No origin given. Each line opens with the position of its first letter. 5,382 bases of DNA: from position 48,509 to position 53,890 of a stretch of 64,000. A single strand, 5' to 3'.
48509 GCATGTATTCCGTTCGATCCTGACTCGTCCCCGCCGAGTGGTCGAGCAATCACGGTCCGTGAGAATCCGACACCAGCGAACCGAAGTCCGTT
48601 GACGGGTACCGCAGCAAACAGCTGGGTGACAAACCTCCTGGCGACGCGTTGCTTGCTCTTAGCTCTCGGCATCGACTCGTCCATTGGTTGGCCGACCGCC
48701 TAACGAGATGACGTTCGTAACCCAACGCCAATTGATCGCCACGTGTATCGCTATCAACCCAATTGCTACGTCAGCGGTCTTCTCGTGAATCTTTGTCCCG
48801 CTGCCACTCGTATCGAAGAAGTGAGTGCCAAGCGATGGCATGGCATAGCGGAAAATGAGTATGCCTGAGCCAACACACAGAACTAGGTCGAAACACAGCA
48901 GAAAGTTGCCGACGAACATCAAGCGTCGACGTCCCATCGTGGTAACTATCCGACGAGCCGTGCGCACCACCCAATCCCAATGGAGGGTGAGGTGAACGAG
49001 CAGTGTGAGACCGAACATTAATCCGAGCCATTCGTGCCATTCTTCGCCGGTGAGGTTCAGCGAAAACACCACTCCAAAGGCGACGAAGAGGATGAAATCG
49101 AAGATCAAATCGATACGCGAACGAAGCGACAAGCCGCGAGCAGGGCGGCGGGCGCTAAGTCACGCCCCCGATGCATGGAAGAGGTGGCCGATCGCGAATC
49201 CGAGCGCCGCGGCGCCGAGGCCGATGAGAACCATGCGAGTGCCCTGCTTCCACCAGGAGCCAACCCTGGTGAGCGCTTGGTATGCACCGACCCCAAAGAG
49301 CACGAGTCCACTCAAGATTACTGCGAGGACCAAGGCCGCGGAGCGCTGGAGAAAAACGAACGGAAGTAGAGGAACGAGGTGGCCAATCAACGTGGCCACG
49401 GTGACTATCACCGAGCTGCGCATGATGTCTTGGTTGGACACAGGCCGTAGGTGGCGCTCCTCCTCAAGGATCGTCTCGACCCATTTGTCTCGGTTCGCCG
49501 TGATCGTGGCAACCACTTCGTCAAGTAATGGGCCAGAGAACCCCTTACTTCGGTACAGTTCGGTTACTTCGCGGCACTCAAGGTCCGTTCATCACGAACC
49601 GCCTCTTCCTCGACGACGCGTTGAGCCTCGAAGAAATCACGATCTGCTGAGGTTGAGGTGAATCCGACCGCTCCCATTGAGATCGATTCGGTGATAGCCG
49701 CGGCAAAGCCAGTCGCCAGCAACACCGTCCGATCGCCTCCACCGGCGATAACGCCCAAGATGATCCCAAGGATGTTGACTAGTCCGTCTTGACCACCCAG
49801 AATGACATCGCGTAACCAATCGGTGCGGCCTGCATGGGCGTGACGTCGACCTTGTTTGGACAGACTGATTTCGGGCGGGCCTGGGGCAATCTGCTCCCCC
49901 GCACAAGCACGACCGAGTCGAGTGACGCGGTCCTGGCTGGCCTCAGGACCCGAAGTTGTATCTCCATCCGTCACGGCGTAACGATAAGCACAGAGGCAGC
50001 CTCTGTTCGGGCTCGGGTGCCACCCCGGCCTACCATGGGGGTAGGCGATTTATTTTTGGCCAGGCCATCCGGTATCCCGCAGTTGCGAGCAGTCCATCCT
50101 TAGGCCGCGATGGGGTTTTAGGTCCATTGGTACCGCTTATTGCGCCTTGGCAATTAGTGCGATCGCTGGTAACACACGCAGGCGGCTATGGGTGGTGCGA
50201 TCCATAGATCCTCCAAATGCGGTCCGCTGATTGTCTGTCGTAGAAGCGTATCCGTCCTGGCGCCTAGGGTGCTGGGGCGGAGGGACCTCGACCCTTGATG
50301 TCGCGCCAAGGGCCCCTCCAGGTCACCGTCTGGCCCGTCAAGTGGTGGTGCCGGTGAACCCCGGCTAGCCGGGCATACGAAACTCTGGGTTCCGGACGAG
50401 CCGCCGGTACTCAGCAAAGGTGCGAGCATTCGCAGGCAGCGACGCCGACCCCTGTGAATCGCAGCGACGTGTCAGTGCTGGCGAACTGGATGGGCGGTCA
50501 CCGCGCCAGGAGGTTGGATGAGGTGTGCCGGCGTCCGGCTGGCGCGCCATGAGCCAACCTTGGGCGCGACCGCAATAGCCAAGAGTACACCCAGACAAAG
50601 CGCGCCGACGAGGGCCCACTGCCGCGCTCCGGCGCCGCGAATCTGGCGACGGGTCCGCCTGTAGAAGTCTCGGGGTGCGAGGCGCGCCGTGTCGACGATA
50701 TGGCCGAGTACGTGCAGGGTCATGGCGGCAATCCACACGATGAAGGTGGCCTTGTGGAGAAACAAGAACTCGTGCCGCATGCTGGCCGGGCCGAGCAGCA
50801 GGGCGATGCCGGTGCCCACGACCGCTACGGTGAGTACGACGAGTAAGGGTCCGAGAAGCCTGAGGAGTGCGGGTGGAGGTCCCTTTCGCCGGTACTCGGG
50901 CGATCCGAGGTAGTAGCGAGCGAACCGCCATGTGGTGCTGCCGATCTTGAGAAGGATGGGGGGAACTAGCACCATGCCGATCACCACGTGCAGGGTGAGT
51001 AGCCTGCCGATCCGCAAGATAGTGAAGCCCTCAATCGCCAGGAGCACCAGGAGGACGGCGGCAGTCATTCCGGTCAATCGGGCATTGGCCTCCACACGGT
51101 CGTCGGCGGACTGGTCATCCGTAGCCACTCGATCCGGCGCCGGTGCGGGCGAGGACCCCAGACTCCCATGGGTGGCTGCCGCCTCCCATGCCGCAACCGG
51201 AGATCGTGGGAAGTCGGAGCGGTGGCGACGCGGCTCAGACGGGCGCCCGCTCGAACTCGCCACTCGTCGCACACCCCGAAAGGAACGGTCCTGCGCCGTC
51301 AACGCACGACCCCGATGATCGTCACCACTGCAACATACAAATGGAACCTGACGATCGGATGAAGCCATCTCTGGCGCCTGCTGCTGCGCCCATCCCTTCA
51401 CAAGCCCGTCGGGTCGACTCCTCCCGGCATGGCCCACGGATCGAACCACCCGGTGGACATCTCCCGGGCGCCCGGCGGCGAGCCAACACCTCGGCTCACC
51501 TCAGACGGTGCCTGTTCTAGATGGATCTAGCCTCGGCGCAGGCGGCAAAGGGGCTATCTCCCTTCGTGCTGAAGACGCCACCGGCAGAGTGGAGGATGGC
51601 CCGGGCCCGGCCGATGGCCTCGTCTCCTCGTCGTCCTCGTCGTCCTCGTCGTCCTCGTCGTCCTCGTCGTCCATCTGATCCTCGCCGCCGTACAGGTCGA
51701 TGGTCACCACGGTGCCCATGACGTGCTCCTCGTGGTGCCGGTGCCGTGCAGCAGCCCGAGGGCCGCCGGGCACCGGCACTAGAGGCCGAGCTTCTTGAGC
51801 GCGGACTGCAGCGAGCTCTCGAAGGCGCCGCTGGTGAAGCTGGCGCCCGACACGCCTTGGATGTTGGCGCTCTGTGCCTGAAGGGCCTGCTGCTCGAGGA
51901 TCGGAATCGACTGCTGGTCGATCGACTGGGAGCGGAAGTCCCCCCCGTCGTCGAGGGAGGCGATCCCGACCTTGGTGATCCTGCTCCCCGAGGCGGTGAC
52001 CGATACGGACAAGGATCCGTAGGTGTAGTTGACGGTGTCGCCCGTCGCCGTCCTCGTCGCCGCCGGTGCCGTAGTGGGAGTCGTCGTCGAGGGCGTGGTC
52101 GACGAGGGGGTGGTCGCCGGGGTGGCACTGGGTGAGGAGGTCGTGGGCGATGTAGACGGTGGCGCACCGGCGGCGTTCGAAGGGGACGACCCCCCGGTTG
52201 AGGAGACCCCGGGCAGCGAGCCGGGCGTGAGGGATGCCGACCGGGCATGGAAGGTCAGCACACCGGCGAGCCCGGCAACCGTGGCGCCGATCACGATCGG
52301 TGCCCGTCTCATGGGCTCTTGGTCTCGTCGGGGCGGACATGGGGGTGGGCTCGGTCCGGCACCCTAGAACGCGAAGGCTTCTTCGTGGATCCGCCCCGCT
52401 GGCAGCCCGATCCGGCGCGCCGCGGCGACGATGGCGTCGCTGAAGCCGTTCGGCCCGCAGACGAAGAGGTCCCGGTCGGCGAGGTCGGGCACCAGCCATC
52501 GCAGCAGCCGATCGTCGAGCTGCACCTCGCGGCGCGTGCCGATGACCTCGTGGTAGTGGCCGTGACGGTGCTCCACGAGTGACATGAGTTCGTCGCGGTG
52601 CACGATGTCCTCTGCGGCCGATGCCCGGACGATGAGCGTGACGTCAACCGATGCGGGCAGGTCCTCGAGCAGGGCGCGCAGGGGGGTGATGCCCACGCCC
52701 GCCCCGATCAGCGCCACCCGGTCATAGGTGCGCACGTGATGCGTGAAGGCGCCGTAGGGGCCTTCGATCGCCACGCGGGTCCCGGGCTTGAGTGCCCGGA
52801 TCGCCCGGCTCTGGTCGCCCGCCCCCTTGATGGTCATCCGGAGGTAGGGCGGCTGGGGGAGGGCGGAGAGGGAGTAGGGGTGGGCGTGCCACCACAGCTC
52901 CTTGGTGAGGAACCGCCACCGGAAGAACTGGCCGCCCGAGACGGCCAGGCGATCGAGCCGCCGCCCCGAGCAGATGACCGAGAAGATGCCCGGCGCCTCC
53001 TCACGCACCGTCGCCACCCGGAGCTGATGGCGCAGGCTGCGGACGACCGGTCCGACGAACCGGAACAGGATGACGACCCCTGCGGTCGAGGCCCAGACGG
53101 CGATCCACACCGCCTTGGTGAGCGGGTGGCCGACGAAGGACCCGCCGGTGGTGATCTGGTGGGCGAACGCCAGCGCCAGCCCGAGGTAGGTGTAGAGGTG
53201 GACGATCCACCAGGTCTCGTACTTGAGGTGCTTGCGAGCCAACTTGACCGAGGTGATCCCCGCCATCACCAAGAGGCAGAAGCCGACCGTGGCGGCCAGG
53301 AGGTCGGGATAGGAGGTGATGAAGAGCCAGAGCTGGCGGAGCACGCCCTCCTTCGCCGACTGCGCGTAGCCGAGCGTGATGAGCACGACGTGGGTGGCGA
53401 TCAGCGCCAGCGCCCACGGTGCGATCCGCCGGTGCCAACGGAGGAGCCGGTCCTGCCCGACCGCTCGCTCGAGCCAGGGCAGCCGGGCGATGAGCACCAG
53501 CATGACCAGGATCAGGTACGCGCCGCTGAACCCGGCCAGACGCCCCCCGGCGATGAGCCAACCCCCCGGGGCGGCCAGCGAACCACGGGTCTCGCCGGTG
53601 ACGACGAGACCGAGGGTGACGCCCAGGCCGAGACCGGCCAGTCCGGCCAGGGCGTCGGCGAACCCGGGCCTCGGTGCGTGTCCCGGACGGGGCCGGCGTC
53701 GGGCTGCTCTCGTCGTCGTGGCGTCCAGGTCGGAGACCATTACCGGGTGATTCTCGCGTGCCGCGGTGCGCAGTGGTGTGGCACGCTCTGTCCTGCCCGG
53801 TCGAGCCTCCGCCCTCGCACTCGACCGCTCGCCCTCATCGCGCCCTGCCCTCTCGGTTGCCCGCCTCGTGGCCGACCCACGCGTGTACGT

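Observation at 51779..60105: Candidate transmembrane electron-export system built around ApbE flavinylation: FRE + FMN_bind, TCS, ApbE, MsrQ-like, NuoF-like and ferredoxin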

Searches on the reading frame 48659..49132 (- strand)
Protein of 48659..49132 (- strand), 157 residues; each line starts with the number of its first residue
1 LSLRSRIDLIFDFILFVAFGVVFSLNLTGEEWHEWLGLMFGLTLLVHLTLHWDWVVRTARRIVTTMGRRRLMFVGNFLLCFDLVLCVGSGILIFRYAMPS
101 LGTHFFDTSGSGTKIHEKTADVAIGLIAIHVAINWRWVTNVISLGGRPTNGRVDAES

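Call 11: search_protein_families(library=pfam, proteins=[window:48659-49132:-], max_evalue=0.01)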
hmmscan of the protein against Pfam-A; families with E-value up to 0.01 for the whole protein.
window:48659-49132:- (157 aa): 2 families
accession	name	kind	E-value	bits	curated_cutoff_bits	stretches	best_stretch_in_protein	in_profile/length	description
PF14358.11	DUF4405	-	3.3e-09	37.6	26.7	1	76-135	3-66/66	Domain of unknown function (DUF4405)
PF01292.26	Ni_hydr_CYTB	-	0.0084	16.3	30.1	0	23-132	40-160/179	Prokaryotic cytochrome b561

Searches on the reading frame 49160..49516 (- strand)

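Call 11: search_protein_families(library=pfam, proteins=[window:49160-49516:-], max_evalue=0.01)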
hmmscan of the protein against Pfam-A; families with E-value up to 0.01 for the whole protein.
window:49160-49516:- (118 aa): 1 family
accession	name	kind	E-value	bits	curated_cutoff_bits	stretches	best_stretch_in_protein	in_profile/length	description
PF01988.24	VIT1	-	9e-21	75.1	28.1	1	1-111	102-214/214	VIT family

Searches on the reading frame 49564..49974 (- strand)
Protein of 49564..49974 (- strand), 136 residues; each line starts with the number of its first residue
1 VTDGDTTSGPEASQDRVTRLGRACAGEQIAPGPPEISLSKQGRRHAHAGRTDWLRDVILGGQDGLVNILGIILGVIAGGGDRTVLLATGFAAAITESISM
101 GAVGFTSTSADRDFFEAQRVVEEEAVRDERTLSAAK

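Call 11: search_protein_families(library=pfam, proteins=[window:49564-49974:-], max_evalue=0.01)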
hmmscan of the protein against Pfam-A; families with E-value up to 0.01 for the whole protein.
window:49564-49974:- (136 aa): 1 family
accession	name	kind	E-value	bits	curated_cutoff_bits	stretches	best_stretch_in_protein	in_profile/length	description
PF01988.24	VIT1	-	3e-17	63.6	28.1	1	54-129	1-77/214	VIT family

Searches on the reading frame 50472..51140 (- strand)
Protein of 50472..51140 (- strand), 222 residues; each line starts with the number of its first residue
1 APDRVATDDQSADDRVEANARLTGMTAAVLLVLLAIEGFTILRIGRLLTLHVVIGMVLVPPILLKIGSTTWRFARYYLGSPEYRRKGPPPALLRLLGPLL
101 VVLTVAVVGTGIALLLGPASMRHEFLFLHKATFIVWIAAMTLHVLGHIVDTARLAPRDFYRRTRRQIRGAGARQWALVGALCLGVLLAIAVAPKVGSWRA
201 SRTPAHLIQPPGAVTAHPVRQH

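Call 93: search_protein_families(library=pfam, proteins=[window:50472-51140:-], max_evalue=10)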
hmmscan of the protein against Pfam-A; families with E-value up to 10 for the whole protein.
window:50472-51140:- (222 aa): 3 families
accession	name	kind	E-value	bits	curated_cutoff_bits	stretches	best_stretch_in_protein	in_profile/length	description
PF01292.26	Ni_hydr_CYTB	-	7e-05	23.1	30.1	1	26-153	12-168/179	Prokaryotic cytochrome b561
PF01794.25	Ferric_reduct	-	0.0012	19.3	28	2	122-193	30-97/121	Ferric reductase like transmembrane component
PF19529.4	DUF6057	-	7.5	5.7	29.8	1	21-152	121-255/569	Family of unknown function (DUF6057)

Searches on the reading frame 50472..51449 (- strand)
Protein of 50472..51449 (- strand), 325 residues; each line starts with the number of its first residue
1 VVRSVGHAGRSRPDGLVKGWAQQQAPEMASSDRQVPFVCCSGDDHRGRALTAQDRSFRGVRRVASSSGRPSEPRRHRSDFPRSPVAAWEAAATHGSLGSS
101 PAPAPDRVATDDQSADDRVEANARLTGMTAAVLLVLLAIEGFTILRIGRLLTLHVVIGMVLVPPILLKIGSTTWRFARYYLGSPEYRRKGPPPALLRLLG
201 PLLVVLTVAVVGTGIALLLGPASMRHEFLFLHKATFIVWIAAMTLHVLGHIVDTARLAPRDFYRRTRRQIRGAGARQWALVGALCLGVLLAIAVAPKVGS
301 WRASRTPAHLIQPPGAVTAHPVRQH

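Call 11: search_protein_families(library=pfam, proteins=[window:50472-51449:-], max_evalue=0.01)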
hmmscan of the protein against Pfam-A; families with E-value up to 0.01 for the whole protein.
window:50472-51449:- (325 aa): 2 families
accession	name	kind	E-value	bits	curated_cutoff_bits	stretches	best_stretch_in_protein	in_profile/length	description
PF01292.26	Ni_hydr_CYTB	-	0.00018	21.8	30.1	1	129-256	12-168/179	Prokaryotic cytochrome b561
PF01794.25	Ferric_reduct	-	0.00022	21.7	28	0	225-296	30-97/121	Ferric reductase like transmembrane component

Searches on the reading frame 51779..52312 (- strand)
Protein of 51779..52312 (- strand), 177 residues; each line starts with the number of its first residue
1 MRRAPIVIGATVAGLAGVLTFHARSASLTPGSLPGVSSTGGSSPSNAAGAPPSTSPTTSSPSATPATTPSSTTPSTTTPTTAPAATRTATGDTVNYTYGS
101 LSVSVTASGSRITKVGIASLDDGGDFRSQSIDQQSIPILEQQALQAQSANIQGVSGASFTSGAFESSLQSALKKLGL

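Call 4: search_protein_families(library=pfam, proteins=[window:51779-52312:-], max_evalue=0.01)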
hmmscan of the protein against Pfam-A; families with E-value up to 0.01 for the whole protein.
window:51779-52312:- (177 aa): 1 family
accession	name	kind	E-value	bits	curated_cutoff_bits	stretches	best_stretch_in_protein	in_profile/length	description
PF04205.19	FMN_bind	-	1.6e-05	25.9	22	1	101-173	6-77/77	FMN-binding domain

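Call 5: search_protein_families(library=ncbifam, proteins=[window:51779-52312:-], max_evalue=0.01)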
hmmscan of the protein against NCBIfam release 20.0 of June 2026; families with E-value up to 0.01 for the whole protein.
window:51779-52312:- (177 aa): 0 families

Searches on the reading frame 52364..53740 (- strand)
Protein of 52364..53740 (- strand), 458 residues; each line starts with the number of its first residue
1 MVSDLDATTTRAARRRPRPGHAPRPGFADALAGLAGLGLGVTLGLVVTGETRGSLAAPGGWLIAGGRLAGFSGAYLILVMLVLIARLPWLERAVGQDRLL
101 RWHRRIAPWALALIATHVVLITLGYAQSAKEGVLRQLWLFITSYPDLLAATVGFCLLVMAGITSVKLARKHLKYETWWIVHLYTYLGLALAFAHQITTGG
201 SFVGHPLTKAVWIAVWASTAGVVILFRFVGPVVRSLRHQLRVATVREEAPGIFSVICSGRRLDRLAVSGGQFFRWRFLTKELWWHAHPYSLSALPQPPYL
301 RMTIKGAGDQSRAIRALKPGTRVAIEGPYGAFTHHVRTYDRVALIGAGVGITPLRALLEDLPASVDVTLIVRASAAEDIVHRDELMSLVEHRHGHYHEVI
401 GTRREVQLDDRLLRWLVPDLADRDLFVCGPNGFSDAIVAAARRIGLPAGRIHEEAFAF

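Call 4: search_protein_families(library=pfam, proteins=[window:52364-53740:-], max_evalue=0.01)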
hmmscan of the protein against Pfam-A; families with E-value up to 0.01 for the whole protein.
window:52364-53740:- (458 aa): 3 families
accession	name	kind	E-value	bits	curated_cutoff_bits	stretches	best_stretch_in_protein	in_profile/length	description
PF01794.25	Ferric_reduct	-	8.5e-18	65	28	1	70-191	2-120/121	Ferric reductase like transmembrane component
PF08022.18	FAD_binding_8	-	1.4e-05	25.6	22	1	264-331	26-107/109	FAD-binding domain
PF00175.26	NAD_binding_1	-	1.6e-05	26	22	1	344-437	1-107/109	Oxidoreductase NAD-binding domain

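Call 5: search_protein_families(library=ncbifam, proteins=[window:52364-53740:-], max_evalue=0.01)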
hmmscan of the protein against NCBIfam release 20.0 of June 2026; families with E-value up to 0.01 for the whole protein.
window:52364-53740:- (458 aa): 17 families
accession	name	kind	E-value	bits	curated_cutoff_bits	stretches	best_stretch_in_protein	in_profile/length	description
NF009805.0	PRK13289.1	equivalog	1e-17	64.2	432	1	268-456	186-392/399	NO-inducible flavohemoprotein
NF058606.1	GlBtMonoRdsGbcB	equivalog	5.9e-16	58.3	500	1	289-457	64-248/362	glycine betaine monooxygenase reductase subunit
NF007964.0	PRK10684.1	equivalog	1.3e-13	50.7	383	1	289-457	57-238/333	NADH oxidoreductase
NF000796.0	PRK00054.1-1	equivalog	1.5e-11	44.1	224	1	267-390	29-142/254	dihydroorotate dehydrogenase electron transfer subunit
NF006220.0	PRK08345.1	subfamily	2.9e-10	39.9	395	1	296-393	69-171/294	cytochrome-c3 hydrogenase subunit gamma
NF040810.1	BenC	equivalog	7.1e-10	38.5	430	1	286-457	150-331/333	benzoate 1,2-dioxygenase electron transfer component BenC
NF040830.1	sulfhyd_ShyC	equivalog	4.2e-09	36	600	1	286-392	54-164/288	NAD(P)-dependent hydrogenase/sulfhydrogenase 2 subunit gamma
TIGR02160.1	PA_CoA_Oxy5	hypoth_equivalog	6.7e-09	35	420.8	1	288-457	53-242/352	1,2-phenylacetyl-CoA epoxidase subunit PaaE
NF045803.1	MethMoxFADbindMmoC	equivalog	1.5e-07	30.5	500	1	316-456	190-340/343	aromatic/alkene monooxygenase hydroxylase FAD-binding subunit MmoC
NF000798.0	PRK00054.1-3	equivalog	1.7e-06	27.8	219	1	265-390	29-149/244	dihydroorotate dehydrogenase electron transfer subunit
NF000799.0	PRK00054.1-4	equivalog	1.1e-05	24.7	314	1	237-388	4-158/258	dihydroorotate dehydrogenase electron transfer subunit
TIGR01941.1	nqrF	equivalog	1.4e-05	24.2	295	1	296-360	229-291/405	NADH:ubiquinone reductase (Na(+)-transporting) subunit F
NF004862.0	PRK06222.1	subfamily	5.3e-05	22.9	220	1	301-393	60-153/281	sulfide/dihydroorotate dehydrogenase-like FAD/NAD-binding protein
NF040835.1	sulfhyd_HydG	equivalog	6.7e-05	22.3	650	1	299-385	79-170/292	NADPH-dependent hydrogenase/sulfhydrogenase 1 subunit gamma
NF000797.0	PRK00054.1-2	equivalog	8.5e-05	21.9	270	1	236-387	13-165/267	dihydroorotate dehydrogenase electron transfer subunit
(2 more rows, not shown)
